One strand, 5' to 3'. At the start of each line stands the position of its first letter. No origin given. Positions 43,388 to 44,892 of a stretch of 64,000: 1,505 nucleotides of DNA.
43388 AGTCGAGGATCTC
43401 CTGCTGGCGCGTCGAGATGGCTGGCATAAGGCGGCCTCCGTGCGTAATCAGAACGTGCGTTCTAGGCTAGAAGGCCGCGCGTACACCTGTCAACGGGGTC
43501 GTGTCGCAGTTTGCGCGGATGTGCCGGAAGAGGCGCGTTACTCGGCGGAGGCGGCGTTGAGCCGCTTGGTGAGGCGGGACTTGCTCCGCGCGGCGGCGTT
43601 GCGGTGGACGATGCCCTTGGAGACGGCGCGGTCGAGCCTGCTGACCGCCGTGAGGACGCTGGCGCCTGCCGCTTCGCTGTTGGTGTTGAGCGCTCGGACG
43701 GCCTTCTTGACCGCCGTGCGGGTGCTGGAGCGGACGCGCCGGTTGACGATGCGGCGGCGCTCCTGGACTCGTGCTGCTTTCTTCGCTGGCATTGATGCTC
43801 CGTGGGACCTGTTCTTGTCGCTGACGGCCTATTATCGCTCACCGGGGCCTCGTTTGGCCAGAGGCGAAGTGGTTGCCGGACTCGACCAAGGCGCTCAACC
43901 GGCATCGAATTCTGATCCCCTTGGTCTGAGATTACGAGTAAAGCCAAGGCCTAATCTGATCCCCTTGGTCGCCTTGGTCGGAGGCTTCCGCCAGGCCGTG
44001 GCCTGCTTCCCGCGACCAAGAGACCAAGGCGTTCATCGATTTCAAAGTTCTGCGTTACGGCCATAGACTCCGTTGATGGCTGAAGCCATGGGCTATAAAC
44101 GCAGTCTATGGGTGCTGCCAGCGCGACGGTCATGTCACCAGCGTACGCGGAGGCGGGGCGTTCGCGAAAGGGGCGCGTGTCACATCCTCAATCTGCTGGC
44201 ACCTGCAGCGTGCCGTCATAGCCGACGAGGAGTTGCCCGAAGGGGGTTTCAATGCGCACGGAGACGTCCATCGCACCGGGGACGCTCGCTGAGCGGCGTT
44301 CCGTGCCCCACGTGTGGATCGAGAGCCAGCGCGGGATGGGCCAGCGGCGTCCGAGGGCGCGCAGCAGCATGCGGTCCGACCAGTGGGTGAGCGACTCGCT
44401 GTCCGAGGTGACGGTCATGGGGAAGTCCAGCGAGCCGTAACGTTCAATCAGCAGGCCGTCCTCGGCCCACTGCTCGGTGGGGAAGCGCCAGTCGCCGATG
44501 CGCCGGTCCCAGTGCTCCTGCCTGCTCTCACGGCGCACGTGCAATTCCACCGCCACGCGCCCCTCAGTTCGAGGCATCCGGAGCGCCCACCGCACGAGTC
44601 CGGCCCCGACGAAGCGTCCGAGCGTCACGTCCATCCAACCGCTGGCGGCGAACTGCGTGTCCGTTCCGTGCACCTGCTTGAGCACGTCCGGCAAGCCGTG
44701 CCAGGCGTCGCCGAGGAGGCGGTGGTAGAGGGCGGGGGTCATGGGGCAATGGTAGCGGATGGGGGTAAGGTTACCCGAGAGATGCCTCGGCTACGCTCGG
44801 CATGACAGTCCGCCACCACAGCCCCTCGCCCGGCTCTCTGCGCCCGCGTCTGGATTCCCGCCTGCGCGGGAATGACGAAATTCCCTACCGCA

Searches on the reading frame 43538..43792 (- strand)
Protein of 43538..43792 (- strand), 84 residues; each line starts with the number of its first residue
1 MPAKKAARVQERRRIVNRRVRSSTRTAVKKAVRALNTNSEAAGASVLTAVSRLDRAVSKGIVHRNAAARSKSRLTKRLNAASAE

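Call 11: search_protein_families(library=pfam, proteins=[window:43538-43792:-])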
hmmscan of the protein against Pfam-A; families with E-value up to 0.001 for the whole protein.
window:43538-43792:- (84 aa): 1 family
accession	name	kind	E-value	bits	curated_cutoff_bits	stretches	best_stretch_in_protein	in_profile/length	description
PF01649.23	Ribosomal_S20p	-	1.4e-21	77.3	29.5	1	3-79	6-83/83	Ribosomal protein S20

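Call 12: find_encoding_contigs(protein=window:43538-43792:-, flank=6000, max_places=10)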
Protein window:43538-43792:- (84 aa): 21 contigs read that carry it; 10 places shown.
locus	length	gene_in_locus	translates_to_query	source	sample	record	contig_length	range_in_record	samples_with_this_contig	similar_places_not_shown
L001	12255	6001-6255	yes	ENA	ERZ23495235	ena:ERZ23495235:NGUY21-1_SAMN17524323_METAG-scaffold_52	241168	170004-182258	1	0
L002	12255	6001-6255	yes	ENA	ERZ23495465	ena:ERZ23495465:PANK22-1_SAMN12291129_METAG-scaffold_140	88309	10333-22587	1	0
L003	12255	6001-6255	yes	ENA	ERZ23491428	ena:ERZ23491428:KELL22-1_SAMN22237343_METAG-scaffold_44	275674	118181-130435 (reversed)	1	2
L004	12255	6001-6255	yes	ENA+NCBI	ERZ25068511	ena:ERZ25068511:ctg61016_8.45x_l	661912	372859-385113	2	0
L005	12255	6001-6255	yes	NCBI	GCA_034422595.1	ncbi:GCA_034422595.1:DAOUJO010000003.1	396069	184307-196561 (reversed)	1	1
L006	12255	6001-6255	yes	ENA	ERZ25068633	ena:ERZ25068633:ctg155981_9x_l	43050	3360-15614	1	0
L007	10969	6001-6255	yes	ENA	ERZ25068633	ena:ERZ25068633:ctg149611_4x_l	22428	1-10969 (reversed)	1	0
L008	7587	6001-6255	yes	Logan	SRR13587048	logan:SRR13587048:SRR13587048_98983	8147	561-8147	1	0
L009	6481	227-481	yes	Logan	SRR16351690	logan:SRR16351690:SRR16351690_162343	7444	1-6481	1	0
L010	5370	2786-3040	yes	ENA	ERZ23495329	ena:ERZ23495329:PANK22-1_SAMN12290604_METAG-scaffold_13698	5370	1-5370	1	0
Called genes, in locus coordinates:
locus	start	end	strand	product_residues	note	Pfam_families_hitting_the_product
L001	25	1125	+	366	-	PF00180:Iso_dh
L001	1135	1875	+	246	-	PF01925:TauE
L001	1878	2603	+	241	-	PF01925:TauE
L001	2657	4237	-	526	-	PF03235:GmrSD_N, PF07510:GmrSD_C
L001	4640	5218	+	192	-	PF13761:DUF4166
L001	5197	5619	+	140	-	-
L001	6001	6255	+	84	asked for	PF01649:Ribosomal_S20p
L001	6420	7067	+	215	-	PF01726:LexA_DNA_bind, PF00717:Peptidase_S24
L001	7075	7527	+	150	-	PF13673:Acetyltransf_10 (weak), PF00583:Acetyltransf_1, PF13508:Acetyltransf_7, PF08445:FR47 (weak)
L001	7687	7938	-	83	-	-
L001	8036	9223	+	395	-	PF00155:Aminotran_1_2, PF00266:Aminotran_5 (weak), PF01053:Cys_Met_Meta_PP (faint), PF01041:DegT_DnrJ_EryC1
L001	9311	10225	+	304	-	PF01435:Peptidase_M48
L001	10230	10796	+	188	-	PF22742:PspAB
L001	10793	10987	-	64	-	-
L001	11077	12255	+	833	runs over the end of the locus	PF00403:HMA, PF00122:E1-E2_ATPase, PF00702:Hydrolase, PF12710:HAD (faint), PF08282:Hydrolase_3 (faint)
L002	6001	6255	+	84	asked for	PF01649:Ribosomal_S20p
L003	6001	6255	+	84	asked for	PF01649:Ribosomal_S20p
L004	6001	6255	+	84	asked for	PF01649:Ribosomal_S20p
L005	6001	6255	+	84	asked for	PF01649:Ribosomal_S20p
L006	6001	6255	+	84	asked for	PF01649:Ribosomal_S20p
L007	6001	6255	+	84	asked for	PF01649:Ribosomal_S20p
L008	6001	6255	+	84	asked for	PF01649:Ribosomal_S20p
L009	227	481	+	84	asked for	PF01649:Ribosomal_S20p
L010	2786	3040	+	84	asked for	PF01649:Ribosomal_S20p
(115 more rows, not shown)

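Call 16: find_related_loci(query=window:43538-43792:-, collection=genome_contigs, flank=3000)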
Query window:43538-43792:- (84 aa) in genome_contigs; peptide patterns used: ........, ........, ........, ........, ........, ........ (x = any residue, [..] = any of these).
600 stretches matched a pattern (row limit reached: there are more); 38 encode a relative of the query (tblastn E <= 1e-3); 38 distinct loci.
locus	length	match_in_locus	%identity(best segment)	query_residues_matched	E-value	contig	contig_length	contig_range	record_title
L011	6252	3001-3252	100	1-84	1e-47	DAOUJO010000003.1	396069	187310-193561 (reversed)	MAG TPA_asm: Dehalococcoidia bacterium isolate S34_268 k113_428004, whole genome shotgun sequence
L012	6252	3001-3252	93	1-84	9e-37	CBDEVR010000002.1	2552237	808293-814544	MAG: Dehalococcoidia bacterium isolate 58e95461-d50d-4896-8677-afe07c5a1cd5 genome assembly, contig: contig_2, whole gen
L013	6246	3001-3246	94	1-82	6e-36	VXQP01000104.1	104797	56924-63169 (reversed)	MAG: Chloroflexi bacterium isolate SB0664_bin_11 NODE_191_length_104797_cov_21.990911, whole genome shotgun sequence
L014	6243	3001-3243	77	1-81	2e-35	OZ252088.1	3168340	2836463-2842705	MAG: Dehalococcoidia bacterium isolate 7426c3d5-a751-4d37-bde8-e0e91f06c8c3 genome assembly, chromosome: 1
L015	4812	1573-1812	53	3-82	8e-17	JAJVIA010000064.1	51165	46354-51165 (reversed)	MAG: Anaerolineae bacterium isolate Bin_34 c_000000002068, whole genome shotgun sequence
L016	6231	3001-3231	55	3-79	4e-15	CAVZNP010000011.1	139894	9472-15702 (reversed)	MAG: uncultured Chloroflexia bacterium isolate MFD05705.bin.2.48 genome assembly, contig: contig_82360, whole genome sho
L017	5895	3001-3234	47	5-81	1e-11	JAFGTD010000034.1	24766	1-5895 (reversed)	MAG: Acidobacteria bacterium isolate Zod_Metabat.95 k87_1746902, whole genome shotgun sequence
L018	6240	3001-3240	45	3-81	2e-11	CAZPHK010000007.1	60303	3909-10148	MAG TPA_asm: uncultured Acidobacteriota bacterium isolate binchicken_co129_133 genome assembly, contig: NODE_1108_length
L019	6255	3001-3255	42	1-84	8e-11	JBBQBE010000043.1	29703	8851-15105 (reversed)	MAG: Tepidisphaerales bacterium isolate Co_metawrap_1388 Cmw_1388_k141_23116522_length_29703_cov_14.8674, whole genome s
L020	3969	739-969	42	3-78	7e-11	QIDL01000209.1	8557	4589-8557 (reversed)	MAG: Gammaproteobacteria bacterium isolate SZUA-228 Ga0063294_10005357, whole genome shotgun sequence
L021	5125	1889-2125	49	3-80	1e-10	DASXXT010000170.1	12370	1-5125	MAG TPA_asm: Roseiarcus sp. isolate SMAG_U4805 k141_2460621, whole genome shotgun sequence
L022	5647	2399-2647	41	3-84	2e-10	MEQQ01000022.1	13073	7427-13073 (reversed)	MAG: Betaproteobacteria bacterium RBG_16_66_20 RBG_16_scaffold_14653, whole genome shotgun sequence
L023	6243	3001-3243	43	5-84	4e-10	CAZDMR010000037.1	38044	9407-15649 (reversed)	MAG TPA_asm: uncultured Acidobacteriota bacterium isolate binchicken_co116_446 genome assembly, contig: NODE_877_length_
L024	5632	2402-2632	45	3-78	5e-10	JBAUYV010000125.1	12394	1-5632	MAG: Xanthobacteraceae bacterium isolate MFD06940_ilm_asm_bin18 k127_425656, whole genome shotgun sequence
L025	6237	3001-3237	48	3-80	6e-10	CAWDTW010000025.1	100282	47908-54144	MAG: uncultured Alphaproteobacteria bacterium isolate MFD05377.bin.2.82 genome assembly, contig: contig_133705, whole ge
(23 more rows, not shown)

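Call 20: find_homologous_proteins(query=window:43538-43792:-, max_evalue=1e-20)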
Query window:43538-43792:- (84 aa): 95 proteins with E <= 1e-20 among 673 candidates.
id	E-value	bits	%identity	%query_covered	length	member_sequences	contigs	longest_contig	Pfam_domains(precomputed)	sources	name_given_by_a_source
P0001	1.1e-37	144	99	100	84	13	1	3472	PF01649.24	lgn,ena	-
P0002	2.5e-37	143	98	100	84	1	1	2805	PF01649.24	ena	-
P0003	5.8e-37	142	96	100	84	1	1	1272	PF01649.24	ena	-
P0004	1.3e-36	141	96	100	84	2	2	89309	PF01649.24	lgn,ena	-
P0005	1.5e-36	141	96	100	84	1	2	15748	PF01649.24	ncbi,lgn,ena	-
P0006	1.5e-36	141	96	100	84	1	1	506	PF01649.24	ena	-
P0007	1.7e-36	140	95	100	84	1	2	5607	PF01649.24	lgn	-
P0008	3.5e-36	139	96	98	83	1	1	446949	PF01649.24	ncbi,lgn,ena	-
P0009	4.6e-36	139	93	100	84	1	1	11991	PF01649.24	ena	-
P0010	1.3e-35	138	94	100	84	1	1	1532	PF01649.24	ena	-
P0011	2.3e-35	137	93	100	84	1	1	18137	PF01649.24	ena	-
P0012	2.4e-35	137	93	100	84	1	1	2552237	PF01649.24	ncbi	-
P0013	3.9e-35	136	94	98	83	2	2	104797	PF01649.24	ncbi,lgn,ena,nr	ncbi:MAG: 30S ribosomal protein S20 [Chloroflexi bacterium]|nr:30S ribosomal protein S20 [Chloroflex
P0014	4.1e-35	136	92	100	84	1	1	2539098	PF01649.24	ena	-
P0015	4.9e-35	136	92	100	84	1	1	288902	PF01649.24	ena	-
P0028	7.5e-33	129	88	100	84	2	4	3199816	PF01649.24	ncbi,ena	-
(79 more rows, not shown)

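Call 21: find_encoding_contigs(protein=P0004, flank=2000, max_places=3)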
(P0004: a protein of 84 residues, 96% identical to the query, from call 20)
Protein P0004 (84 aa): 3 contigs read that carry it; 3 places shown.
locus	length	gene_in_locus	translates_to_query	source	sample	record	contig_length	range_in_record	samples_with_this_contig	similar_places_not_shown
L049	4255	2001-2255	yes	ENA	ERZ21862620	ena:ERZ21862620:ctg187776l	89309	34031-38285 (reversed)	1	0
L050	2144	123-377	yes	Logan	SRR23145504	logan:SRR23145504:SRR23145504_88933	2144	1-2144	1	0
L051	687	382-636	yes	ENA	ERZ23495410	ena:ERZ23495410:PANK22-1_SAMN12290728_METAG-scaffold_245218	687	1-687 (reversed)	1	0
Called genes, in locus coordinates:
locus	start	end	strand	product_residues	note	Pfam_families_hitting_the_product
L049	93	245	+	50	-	-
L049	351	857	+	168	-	-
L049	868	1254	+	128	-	-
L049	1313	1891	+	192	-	PF13761:DUF4166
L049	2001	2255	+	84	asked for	PF01649:Ribosomal_S20p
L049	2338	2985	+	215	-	PF01726:LexA_DNA_bind, PF00717:Peptidase_S24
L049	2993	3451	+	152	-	PF00583:Acetyltransf_1, PF13673:Acetyltransf_10 (weak), PF13508:Acetyltransf_7, PF08445:FR47 (weak)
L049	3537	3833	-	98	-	-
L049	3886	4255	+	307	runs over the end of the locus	-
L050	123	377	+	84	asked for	PF01649:Ribosomal_S20p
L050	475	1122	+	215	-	PF01726:LexA_DNA_bind, PF00717:Peptidase_S24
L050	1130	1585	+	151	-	PF13673:Acetyltransf_10 (weak), PF00583:Acetyltransf_1, PF13508:Acetyltransf_7, PF08445:FR47 (weak)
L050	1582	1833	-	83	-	-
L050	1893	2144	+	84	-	?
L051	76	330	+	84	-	-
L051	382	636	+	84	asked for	PF01649:Ribosomal_S20p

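Call 22: find_encoding_contigs(protein=P0008, flank=2000, max_places=3)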
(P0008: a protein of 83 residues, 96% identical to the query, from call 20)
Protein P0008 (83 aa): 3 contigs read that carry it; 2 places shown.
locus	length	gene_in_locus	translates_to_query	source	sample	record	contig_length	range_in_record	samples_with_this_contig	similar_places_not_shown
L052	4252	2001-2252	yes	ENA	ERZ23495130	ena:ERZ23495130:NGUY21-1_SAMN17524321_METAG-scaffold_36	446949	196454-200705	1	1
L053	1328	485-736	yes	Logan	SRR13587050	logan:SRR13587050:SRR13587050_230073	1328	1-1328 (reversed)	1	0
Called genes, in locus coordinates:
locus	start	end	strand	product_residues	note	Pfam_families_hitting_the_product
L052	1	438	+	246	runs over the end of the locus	PF01925:TauE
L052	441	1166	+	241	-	PF01925:TauE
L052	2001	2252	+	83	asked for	PF01649:Ribosomal_S20p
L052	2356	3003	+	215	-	PF01726:LexA_DNA_bind, PF00717:Peptidase_S24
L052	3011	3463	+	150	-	PF00583:Acetyltransf_1, PF13673:Acetyltransf_10 (weak), PF13508:Acetyltransf_7, PF08445:FR47 (faint)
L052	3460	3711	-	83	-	-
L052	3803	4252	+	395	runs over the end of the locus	PF00155:Aminotran_1_2, PF00266:Aminotran_5 (weak), PF01041:DegT_DnrJ_EryC1 (weak)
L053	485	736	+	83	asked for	PF01649:Ribosomal_S20p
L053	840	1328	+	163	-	?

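Call 23: find_encoding_contigs(protein=P0005, flank=2000, max_places=3)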
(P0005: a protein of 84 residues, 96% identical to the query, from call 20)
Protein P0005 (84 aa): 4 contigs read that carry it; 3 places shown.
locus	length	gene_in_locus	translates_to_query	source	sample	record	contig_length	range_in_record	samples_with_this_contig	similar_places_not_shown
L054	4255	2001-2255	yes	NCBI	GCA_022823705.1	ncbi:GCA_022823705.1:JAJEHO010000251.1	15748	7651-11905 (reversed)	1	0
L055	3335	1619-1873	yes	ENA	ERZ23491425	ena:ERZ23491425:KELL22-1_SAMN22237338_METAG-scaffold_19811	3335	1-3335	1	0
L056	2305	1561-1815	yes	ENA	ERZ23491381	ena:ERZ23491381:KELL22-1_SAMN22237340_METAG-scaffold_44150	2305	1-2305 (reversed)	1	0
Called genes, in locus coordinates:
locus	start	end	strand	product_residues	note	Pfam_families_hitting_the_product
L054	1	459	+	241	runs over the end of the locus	PF01925:TauE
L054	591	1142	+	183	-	PF13761:DUF4166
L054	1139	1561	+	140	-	-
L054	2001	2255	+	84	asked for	PF01649:Ribosomal_S20p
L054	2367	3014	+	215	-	PF01726:LexA_DNA_bind, PF00717:Peptidase_S24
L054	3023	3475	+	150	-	PF00583:Acetyltransf_1, PF13673:Acetyltransf_10 (faint), PF13508:Acetyltransf_7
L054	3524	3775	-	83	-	-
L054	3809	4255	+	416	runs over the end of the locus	PF00155:Aminotran_1_2, PF00266:Aminotran_5 (weak), PF01041:DegT_DnrJ_EryC1 (weak)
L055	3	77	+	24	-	?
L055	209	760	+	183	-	PF13761:DUF4166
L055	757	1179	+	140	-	-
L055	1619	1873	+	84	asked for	PF01649:Ribosomal_S20p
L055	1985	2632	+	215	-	PF01726:LexA_DNA_bind, PF00717:Peptidase_S24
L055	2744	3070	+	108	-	PF00583:Acetyltransf_1, PF08445:FR47 (faint), PF13508:Acetyltransf_7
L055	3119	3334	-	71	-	?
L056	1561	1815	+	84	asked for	PF01649:Ribosomal_S20p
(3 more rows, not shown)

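Call 24: find_encoding_contigs(protein=P0014, flank=2000, max_places=3)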
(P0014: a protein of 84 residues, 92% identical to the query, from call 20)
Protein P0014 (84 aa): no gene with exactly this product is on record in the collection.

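Call 66: find_encoding_contigs(protein=P0015, flank=10000, max_places=4)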
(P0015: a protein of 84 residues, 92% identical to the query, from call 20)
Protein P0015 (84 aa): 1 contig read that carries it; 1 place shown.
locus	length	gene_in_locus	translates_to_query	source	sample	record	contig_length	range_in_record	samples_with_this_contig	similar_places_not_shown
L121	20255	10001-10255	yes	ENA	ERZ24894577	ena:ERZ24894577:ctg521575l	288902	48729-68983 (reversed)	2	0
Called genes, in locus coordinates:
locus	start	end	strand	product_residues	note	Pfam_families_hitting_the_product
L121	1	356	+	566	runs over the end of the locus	PF02776:TPP_enzyme_N, PF00205:TPP_enzyme_M, PF02775:TPP_enzyme_C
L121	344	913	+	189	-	PF01842:ACT, PF22629:ACT_AHAS_ss, PF13710:ACT_5, PF10369:ALS_ss_C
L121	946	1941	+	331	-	PF02826:2-Hacid_dh_C, PF03446:NAD_binding_2 (weak), PF03807:F420_oxidored (faint), PF07991:KARI_N, PF01450:KARI_C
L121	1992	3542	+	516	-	PF00682:HMGL-like, PF22617:HCS_D2, PF08502:LeuA_dimer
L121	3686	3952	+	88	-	PF04014:MazE_antitoxin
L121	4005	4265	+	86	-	-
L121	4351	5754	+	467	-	PF00330:Aconitase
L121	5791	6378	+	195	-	PF00694:Aconitase_C, PF27512:LeuD, PF27434:LeuD_C (weak)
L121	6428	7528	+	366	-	PF00180:Iso_dh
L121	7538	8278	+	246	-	PF01925:TauE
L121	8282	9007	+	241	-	PF01925:TauE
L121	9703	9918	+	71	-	-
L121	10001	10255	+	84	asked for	PF01649:Ribosomal_S20p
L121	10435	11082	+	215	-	PF01726:LexA_DNA_bind, PF00717:Peptidase_S24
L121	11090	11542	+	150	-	PF00583:Acetyltransf_1, PF13673:Acetyltransf_10 (weak), PF13508:Acetyltransf_7, PF08445:FR47 (weak)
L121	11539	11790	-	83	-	-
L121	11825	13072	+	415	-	PF00155:Aminotran_1_2, PF01041:DegT_DnrJ_EryC1 (weak)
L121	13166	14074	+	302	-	PF01435:Peptidase_M48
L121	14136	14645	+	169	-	PF22742:PspAB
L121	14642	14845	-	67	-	-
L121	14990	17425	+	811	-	PF00403:HMA, PF00122:E1-E2_ATPase, PF00702:Hydrolase, PF12710:HAD (weak), PF08282:Hydrolase_3 (faint)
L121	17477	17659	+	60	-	PF04945:YHS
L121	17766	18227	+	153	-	PF13404:HTH_AsnC-type, PF13412:HTH_24, PF01037:AsnC_trans_reg, PF22482:AsnC_trans_reg_3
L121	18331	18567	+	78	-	PF12797:Fer4_2 (faint), PF13237:Fer4_10 (faint), PF13484:Fer4_16 (faint), PF12838:Fer4_7 (weak), PF12837:Fer4_6 (weak), PF00037:Fer4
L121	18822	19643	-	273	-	-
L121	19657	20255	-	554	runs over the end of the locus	PF23357:DUF7088 (weak), PF09822:ABC_transp_aux, PF14258:DUF4350 (weak)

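Call 67: find_encoding_contigs(protein=P0028, flank=10000, max_places=4)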
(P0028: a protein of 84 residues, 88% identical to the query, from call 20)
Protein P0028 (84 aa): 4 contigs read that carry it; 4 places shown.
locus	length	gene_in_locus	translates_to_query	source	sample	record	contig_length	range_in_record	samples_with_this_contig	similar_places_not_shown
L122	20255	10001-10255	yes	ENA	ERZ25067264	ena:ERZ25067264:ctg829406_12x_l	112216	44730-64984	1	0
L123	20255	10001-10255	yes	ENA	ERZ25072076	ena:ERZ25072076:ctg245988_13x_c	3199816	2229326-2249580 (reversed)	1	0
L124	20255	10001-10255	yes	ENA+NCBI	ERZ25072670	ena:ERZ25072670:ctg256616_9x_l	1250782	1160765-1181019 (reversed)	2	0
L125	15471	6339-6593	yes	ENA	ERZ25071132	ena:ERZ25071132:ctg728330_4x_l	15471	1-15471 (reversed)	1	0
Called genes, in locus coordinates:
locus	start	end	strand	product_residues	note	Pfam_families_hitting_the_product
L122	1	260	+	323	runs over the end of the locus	PF02826:2-Hacid_dh_C (weak), PF03446:NAD_binding_2 (faint), PF03807:F420_oxidored (faint), PF07991:KARI_N, PF01450:KARI_C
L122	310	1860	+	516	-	PF00682:HMGL-like, PF22617:HCS_D2, PF08502:LeuA_dimer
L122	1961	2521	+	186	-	PF04014:MazE_antitoxin (weak)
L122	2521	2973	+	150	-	PF01850:PIN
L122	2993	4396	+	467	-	PF00330:Aconitase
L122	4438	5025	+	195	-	PF00694:Aconitase_C, PF27512:LeuD, PF27434:LeuD_C (weak)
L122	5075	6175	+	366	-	PF00180:Iso_dh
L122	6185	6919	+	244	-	PF01925:TauE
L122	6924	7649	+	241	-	PF01925:TauE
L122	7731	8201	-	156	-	-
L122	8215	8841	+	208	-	PF13761:DUF4166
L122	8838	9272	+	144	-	-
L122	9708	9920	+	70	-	-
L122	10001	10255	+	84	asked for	PF01649:Ribosomal_S20p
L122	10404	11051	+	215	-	PF01726:LexA_DNA_bind, PF00717:Peptidase_S24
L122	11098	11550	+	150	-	PF00583:Acetyltransf_1, PF13508:Acetyltransf_7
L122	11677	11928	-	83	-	-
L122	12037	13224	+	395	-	PF00155:Aminotran_1_2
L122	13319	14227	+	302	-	PF01435:Peptidase_M48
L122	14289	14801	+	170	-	PF22742:PspAB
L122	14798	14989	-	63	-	-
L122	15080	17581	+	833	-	PF00403:HMA, PF00122:E1-E2_ATPase, PF00702:Hydrolase, PF08282:Hydrolase_3 (faint)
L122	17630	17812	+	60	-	PF04945:YHS (weak)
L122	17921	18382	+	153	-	PF13404:HTH_AsnC-type, PF13412:HTH_24, PF01037:AsnC_trans_reg, PF22482:AsnC_trans_reg_3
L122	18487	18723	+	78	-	PF12797:Fer4_2 (faint), PF12838:Fer4_7 (faint), PF13183:Fer4_8 (faint), PF13237:Fer4_10 (faint), PF13484:Fer4_16 (faint), PF00037:Fer4 (weak)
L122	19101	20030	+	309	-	PF02153:PDH_N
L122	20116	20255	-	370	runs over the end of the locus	PF04909:Amidohydro_2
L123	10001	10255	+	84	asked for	PF01649:Ribosomal_S20p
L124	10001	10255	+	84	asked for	PF01649:Ribosomal_S20p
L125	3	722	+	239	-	?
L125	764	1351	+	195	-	PF00694:Aconitase_C, PF27512:LeuD, PF27434:LeuD_C (weak)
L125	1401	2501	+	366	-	PF00180:Iso_dh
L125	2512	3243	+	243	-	PF01925:TauE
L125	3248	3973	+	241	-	PF01925:TauE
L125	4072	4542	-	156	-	-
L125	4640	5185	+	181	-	PF13761:DUF4166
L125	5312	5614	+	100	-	-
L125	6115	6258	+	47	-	-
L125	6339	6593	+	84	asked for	PF01649:Ribosomal_S20p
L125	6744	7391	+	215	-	PF01726:LexA_DNA_bind, PF00717:Peptidase_S24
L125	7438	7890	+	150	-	PF00583:Acetyltransf_1, PF13508:Acetyltransf_7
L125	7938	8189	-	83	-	-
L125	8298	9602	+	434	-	PF00155:Aminotran_1_2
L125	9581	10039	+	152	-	PF01435:Peptidase_M48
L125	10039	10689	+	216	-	PF01435:Peptidase_M48 (faint)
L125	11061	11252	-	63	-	-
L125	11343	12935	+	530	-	PF00403:HMA, PF00122:E1-E2_ATPase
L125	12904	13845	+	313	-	PF00702:Hydrolase, PF08282:Hydrolase_3 (weak)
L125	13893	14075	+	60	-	PF04945:YHS (faint)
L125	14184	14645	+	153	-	PF13404:HTH_AsnC-type, PF13412:HTH_24, PF01037:AsnC_trans_reg, PF22482:AsnC_trans_reg_3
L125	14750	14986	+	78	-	PF12797:Fer4_2 (faint), PF12838:Fer4_7 (faint), PF13183:Fer4_8 (faint), PF13237:Fer4_10 (faint), PF13484:Fer4_16 (faint), PF00037:Fer4 (weak)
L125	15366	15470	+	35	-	?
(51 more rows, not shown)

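Call 107: search_protein_families(library=padloc, proteins=[L001:5197-5619:+, L122:9708-9920:+], max_evalue=0.01)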
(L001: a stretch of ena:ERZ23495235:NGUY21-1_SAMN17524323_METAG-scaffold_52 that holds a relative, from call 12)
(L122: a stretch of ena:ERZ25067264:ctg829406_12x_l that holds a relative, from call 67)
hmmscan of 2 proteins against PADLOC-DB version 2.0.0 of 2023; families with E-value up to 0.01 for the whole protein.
L001:5197-5619:+ (140 aa): 0 families

L122:9708-9920:+ (70 aa): 0 families

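Call 108: search_protein_families(library=pfam, proteins=[L001:5197-5619:+, L122:9708-9920:+], max_evalue=1)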
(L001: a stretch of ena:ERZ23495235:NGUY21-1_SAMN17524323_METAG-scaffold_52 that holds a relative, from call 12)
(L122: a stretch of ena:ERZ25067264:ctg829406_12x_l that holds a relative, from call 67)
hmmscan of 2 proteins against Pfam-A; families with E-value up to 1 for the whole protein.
L001:5197-5619:+ (140 aa): 1 family
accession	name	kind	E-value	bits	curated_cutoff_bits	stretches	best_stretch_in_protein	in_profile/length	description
PF14248.12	DUF4345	-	0.11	13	26.5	1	16-122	8-117/119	Domain of unknown function (DUF4345)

L122:9708-9920:+ (70 aa): 0 families

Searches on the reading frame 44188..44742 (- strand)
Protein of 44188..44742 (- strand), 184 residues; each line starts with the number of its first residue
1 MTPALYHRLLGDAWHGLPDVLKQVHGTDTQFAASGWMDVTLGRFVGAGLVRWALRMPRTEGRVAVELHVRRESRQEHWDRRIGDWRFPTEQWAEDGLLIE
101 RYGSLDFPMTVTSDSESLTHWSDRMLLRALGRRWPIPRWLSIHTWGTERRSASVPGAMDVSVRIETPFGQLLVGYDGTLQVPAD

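Call 10: find_encoding_contigs(protein=window:44188-44742:-, flank=5000, max_places=8)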
Protein window:44188-44742:- (184 aa): no gene with exactly this product is on record in the collection.

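Call 11: search_protein_families(library=pfam, proteins=[window:44188-44742:-])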
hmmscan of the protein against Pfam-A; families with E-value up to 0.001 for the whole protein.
window:44188-44742:- (184 aa): 1 family
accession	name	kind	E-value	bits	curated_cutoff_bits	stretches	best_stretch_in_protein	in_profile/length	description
PF13761.12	DUF4166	-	2.9e-15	56.9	23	1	17-179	1-184/184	Domain of unknown function (DUF4166)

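Call 107: search_protein_families(library=padloc, proteins=[window:44188-44742:-], max_evalue=0.01)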
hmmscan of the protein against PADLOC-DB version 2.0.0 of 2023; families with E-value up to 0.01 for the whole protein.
window:44188-44742:- (184 aa): 0 families
